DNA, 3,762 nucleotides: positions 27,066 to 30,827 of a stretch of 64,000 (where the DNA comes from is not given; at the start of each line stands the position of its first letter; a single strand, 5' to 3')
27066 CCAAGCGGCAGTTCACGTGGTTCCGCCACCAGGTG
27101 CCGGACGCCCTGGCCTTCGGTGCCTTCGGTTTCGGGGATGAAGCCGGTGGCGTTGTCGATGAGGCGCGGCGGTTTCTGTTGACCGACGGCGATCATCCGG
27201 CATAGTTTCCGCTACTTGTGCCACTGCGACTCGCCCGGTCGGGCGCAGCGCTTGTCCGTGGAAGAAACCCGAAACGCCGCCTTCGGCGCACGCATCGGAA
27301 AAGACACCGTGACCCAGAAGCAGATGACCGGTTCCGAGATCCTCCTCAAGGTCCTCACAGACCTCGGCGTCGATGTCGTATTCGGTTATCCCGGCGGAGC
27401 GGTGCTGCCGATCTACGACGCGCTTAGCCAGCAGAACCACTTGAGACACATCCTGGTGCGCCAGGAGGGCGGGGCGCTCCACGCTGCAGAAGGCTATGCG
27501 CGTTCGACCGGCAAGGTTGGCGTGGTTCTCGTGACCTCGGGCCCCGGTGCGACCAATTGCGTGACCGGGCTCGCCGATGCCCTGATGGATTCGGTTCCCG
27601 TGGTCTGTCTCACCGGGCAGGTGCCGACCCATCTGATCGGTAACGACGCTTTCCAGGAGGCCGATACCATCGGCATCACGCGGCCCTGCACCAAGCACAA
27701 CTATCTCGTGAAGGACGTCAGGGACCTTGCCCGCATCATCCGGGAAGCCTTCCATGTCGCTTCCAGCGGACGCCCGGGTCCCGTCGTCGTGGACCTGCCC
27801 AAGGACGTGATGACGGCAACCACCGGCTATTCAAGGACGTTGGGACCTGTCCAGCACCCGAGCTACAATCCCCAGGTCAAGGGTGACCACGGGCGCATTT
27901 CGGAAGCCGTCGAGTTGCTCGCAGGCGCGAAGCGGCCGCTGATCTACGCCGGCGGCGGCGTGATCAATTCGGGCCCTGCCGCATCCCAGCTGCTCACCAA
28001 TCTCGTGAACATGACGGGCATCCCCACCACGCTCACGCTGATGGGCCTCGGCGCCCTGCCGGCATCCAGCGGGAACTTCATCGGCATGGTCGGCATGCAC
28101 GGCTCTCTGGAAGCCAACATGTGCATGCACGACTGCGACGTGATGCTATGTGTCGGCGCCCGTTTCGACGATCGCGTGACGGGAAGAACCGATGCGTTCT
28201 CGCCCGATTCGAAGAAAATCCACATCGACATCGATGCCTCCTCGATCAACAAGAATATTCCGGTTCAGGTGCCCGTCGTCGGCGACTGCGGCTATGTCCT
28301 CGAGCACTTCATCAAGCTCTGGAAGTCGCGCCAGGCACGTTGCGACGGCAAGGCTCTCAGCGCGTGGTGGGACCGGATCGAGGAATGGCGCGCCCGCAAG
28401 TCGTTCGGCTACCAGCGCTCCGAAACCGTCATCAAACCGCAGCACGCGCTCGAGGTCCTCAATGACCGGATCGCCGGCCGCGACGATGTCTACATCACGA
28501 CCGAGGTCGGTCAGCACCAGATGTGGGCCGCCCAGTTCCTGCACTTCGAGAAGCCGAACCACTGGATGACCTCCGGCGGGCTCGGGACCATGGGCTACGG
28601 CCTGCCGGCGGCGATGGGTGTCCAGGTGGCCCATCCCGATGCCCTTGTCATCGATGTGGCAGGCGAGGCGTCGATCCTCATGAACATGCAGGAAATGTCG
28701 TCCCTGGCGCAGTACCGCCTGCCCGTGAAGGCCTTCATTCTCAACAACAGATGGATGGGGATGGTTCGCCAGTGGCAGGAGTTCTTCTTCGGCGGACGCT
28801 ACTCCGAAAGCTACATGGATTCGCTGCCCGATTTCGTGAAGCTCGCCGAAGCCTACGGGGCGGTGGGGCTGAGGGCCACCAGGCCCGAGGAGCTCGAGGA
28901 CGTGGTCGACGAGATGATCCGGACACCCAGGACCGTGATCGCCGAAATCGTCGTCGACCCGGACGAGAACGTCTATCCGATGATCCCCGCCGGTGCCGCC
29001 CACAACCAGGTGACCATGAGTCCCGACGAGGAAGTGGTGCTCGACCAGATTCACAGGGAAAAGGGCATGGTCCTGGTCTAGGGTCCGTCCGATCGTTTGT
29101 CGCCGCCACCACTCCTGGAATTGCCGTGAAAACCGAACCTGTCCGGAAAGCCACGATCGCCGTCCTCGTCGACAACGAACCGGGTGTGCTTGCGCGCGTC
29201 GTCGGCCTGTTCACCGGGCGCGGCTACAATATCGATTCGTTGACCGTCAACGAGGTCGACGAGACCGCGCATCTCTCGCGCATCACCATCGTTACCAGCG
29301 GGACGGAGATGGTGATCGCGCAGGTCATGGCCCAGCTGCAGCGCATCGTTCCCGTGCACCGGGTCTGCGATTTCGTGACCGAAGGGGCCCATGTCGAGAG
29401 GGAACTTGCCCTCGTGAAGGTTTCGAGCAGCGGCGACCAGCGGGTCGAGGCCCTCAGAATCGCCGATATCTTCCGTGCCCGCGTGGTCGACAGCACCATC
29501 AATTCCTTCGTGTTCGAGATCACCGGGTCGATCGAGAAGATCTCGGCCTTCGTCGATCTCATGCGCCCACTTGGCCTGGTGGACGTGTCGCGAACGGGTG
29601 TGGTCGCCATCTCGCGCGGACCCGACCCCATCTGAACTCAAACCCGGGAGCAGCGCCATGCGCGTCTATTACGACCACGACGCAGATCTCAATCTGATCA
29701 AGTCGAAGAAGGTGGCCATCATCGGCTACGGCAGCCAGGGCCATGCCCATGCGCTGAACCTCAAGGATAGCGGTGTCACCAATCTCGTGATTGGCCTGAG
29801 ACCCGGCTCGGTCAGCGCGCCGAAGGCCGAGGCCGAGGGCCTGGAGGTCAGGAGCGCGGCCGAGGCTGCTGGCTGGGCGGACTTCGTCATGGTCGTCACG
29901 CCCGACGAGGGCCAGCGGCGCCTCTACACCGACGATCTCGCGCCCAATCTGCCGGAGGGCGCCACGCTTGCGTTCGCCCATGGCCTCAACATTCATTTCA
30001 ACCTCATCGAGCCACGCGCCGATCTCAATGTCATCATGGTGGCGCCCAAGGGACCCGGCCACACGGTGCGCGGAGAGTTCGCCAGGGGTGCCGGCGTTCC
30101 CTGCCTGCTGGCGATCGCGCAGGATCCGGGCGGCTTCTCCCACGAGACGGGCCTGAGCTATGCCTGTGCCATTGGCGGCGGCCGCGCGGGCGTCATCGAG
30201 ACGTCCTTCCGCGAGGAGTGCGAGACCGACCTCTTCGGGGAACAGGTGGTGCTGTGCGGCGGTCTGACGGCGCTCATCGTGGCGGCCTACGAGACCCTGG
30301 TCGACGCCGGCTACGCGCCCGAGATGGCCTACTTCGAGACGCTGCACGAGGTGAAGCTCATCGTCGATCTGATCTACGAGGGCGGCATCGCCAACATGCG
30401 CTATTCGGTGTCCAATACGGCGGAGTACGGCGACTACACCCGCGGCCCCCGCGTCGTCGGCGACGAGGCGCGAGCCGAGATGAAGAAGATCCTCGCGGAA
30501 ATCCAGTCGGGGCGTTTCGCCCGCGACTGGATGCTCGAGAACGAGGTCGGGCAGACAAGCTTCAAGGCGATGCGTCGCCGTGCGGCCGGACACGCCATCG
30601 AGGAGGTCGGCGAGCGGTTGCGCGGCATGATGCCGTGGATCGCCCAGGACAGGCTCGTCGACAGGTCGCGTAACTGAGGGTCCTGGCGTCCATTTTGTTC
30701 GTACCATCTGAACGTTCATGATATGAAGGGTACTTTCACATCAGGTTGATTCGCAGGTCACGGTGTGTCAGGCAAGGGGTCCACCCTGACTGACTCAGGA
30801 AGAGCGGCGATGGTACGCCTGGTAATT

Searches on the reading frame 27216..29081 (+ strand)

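Call 60: search_protein_families(library=pfam, proteins=[window:27216-29081:+], max_evalue=0.00001)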
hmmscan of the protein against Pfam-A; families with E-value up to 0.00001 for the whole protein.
window:27216-29081:+ (621 aa): 3 families
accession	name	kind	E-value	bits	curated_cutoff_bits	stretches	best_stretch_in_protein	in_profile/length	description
PF02775.26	TPP_enzyme_C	-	1.3e-51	174.8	21.9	1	431-575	2-148/151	Thiamine pyrophosphate enzyme, C-terminal TPP binding domain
PF00205.28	TPP_enzyme_M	-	3.1e-44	150.4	30.4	1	228-363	1-135/137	Thiamine pyrophosphate enzyme, central domain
PF02776.23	TPP_enzyme_N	-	7.9e-41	139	26.8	1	37-152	1-117/119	Thiamine pyrophosphate enzyme, N-terminal TPP binding domain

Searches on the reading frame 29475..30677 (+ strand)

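Call 60: search_protein_families(library=pfam, proteins=[window:29475-30677:+], max_evalue=0.00001)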
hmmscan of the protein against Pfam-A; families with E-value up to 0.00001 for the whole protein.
window:29475-30677:+ (400 aa): 2 families
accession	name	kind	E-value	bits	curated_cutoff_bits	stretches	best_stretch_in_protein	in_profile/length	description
PF07991.19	KARI_N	-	1.5e-67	226.7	20.6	1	75-239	2-165/165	Acetohydroxy acid isomeroreductase, NADPH-binding domain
PF01450.25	KARI_C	-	3.2e-64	216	29.1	1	245-388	1-144/144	Ketol-acid reductoisomerase, C-terminal domain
